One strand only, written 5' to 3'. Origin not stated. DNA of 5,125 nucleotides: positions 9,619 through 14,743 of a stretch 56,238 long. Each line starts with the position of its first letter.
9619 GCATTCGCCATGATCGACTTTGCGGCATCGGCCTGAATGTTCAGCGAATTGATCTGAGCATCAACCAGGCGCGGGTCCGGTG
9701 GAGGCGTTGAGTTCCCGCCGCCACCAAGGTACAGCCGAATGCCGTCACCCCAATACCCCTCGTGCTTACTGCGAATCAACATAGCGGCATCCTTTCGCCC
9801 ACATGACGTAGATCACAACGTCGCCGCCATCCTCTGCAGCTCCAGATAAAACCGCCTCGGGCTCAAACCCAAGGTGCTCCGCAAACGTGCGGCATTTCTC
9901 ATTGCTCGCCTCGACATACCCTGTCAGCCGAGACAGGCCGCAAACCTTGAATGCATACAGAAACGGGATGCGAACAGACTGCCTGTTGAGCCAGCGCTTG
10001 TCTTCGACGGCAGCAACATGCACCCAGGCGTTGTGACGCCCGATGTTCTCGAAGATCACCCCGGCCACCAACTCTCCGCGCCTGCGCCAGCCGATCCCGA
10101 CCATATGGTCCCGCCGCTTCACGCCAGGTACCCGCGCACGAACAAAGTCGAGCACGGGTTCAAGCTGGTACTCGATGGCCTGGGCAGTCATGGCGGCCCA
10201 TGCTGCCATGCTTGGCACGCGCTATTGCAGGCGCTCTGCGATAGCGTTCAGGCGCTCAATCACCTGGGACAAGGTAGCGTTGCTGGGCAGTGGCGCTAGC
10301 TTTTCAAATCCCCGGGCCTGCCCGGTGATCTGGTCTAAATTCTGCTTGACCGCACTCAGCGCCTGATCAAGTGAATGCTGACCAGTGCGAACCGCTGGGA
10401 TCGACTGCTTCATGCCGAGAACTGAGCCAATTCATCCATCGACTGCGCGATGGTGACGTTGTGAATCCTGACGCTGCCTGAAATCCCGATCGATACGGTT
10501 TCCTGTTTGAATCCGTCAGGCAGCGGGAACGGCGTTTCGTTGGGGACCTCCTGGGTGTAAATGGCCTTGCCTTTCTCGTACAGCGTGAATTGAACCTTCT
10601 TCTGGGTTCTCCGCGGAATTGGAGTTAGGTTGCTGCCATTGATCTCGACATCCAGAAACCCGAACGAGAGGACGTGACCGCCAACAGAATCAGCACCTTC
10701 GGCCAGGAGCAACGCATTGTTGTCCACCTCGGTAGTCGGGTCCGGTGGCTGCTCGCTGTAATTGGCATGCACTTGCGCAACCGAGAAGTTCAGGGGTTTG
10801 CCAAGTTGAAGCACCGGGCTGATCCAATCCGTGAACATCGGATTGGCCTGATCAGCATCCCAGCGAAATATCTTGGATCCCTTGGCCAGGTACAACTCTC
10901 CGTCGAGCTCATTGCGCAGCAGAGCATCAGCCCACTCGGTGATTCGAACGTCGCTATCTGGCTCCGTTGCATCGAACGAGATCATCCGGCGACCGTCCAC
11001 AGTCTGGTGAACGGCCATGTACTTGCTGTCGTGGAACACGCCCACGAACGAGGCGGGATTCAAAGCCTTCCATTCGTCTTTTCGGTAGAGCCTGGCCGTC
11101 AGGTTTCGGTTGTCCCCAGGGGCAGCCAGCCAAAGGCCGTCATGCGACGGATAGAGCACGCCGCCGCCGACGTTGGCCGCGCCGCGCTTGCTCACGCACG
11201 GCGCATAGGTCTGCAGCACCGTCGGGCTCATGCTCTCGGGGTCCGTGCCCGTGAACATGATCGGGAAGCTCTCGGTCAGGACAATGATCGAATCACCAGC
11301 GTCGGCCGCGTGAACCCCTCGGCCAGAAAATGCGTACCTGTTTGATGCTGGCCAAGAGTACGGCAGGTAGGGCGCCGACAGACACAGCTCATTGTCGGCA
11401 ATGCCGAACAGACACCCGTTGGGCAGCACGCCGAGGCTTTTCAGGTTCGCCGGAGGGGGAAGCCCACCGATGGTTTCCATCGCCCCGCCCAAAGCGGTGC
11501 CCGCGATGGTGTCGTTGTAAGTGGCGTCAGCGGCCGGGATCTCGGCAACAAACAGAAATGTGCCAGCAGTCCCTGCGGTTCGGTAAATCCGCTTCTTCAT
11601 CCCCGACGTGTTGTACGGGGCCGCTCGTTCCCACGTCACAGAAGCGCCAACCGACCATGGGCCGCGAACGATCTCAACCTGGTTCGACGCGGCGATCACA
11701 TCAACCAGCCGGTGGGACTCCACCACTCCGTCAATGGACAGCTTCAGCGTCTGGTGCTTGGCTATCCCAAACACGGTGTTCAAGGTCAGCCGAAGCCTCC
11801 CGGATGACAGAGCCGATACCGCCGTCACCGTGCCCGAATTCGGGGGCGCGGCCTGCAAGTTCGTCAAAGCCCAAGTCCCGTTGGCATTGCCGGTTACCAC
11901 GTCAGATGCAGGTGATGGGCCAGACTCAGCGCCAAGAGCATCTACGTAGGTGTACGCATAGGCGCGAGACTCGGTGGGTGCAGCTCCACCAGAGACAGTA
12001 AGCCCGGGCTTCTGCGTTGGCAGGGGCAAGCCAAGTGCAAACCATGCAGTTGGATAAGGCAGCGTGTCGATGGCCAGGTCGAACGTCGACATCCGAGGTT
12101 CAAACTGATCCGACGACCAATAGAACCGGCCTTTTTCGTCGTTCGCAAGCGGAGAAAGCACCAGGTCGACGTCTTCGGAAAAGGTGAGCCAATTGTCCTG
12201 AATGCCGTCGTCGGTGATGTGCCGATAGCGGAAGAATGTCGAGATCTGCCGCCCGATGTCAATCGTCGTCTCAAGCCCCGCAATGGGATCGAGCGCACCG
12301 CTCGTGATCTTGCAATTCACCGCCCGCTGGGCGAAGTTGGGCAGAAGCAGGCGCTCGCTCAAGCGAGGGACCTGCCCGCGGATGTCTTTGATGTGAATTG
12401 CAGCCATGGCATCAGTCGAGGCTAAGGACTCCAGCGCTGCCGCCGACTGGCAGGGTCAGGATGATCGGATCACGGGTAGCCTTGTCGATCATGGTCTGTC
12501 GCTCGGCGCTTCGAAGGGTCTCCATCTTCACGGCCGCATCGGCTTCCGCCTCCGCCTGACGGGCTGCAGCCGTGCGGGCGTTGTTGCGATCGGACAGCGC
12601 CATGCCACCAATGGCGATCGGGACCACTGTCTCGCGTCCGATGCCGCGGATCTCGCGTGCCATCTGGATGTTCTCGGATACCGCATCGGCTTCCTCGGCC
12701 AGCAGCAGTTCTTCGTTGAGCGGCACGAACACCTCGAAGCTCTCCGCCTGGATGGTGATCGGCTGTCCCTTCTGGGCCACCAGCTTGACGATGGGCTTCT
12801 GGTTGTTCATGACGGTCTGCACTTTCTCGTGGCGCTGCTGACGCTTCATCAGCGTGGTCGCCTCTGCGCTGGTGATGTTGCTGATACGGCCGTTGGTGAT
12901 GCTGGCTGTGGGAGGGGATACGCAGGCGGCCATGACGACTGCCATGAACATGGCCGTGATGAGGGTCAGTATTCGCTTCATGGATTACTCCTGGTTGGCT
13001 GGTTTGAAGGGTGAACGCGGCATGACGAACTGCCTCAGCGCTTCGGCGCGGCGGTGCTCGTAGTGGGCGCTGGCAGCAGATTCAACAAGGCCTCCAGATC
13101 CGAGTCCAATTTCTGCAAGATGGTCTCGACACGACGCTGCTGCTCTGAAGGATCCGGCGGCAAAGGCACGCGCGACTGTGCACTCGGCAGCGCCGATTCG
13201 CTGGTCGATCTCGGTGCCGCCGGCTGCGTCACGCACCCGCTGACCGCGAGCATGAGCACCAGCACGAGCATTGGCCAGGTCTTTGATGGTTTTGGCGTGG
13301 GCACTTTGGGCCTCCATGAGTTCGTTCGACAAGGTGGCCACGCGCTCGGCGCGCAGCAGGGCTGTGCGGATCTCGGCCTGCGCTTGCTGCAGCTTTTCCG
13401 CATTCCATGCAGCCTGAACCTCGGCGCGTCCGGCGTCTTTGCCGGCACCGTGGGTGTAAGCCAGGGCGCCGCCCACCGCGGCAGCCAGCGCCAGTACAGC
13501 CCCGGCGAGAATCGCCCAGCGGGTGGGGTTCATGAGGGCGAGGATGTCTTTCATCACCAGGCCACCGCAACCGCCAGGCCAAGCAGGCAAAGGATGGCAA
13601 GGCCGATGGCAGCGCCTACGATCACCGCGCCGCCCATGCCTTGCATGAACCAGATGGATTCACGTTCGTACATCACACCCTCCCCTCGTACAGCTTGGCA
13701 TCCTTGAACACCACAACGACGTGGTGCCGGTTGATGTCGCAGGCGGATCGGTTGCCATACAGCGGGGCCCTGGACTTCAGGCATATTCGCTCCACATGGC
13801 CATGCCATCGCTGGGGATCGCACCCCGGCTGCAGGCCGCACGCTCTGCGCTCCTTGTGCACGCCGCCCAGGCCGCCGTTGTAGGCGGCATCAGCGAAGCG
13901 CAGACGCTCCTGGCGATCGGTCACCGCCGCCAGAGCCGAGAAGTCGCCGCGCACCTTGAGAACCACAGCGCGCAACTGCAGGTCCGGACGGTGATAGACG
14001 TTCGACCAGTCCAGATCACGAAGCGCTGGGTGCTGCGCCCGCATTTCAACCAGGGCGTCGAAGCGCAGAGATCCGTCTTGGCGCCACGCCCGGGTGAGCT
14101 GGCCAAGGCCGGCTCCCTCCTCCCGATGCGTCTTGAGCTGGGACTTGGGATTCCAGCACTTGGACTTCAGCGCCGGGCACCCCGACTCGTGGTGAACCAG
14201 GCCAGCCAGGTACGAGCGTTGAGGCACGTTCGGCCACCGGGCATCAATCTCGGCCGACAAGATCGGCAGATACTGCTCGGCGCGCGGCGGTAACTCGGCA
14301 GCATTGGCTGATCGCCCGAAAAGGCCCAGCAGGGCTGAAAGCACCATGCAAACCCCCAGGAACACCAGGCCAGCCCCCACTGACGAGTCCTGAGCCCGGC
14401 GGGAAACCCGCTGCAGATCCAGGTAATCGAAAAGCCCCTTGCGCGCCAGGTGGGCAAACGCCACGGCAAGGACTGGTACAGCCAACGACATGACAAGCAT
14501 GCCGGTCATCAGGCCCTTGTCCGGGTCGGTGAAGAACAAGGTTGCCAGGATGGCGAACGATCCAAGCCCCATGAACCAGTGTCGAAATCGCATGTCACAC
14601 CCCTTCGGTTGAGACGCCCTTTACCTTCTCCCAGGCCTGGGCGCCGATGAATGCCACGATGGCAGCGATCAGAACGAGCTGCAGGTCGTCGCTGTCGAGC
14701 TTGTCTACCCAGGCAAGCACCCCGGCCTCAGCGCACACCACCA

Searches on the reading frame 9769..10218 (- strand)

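Call 21: search_protein_families(library=phrogs, max_evalue=0.001, proteins=[window:9769-10218:-])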
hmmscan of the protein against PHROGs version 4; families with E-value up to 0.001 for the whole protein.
window:9769-10218:- (150 aa): 1 family
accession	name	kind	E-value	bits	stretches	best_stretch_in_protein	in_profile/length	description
phrog_4470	-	moron, auxiliary metabolic gene and host takeover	3.8e-33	115.5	1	17-149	6-137/146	acyl-CoA N-acyltransferase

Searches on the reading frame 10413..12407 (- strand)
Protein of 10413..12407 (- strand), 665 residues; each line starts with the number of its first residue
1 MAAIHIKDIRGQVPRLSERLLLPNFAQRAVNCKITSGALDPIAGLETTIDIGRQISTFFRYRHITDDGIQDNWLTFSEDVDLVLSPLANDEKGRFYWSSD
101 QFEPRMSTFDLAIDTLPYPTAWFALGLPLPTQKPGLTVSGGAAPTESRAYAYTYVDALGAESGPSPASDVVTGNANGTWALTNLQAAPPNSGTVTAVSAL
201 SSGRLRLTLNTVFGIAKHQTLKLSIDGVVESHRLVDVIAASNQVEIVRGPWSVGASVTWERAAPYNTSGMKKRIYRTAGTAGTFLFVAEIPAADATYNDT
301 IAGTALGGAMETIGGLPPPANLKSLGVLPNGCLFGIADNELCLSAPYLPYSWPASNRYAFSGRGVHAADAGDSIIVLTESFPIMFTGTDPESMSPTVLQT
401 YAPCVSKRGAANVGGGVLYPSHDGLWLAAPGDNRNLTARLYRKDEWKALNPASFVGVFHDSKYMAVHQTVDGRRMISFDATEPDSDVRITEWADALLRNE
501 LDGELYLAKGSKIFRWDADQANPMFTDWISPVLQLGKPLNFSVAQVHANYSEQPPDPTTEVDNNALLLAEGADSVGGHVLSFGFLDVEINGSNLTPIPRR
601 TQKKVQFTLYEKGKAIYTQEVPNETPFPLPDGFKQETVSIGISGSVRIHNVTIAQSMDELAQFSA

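Call 21: search_protein_families(library=phrogs, max_evalue=0.001, proteins=[window:10413-12407:-])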
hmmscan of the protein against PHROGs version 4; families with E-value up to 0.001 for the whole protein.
window:10413-12407:- (665 aa): 2 families
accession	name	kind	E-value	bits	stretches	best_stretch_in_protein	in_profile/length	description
phrog_511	-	head and packaging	2.6e-123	414.2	1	1-662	319-860/862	internal virion protein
phrog_17680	-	unknown function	3.3e-41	142.9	2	1-185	1-186/356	-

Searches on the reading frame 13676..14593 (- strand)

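Call 21: search_protein_families(library=phrogs, max_evalue=0.001, proteins=[window:13676-14593:-])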
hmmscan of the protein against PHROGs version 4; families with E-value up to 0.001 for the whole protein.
window:13676-14593:- (306 aa): 1 family
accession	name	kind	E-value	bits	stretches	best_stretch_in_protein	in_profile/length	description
phrog_669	-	lysis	2.5e-10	39.4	1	96-298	907-1052/1946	endolysin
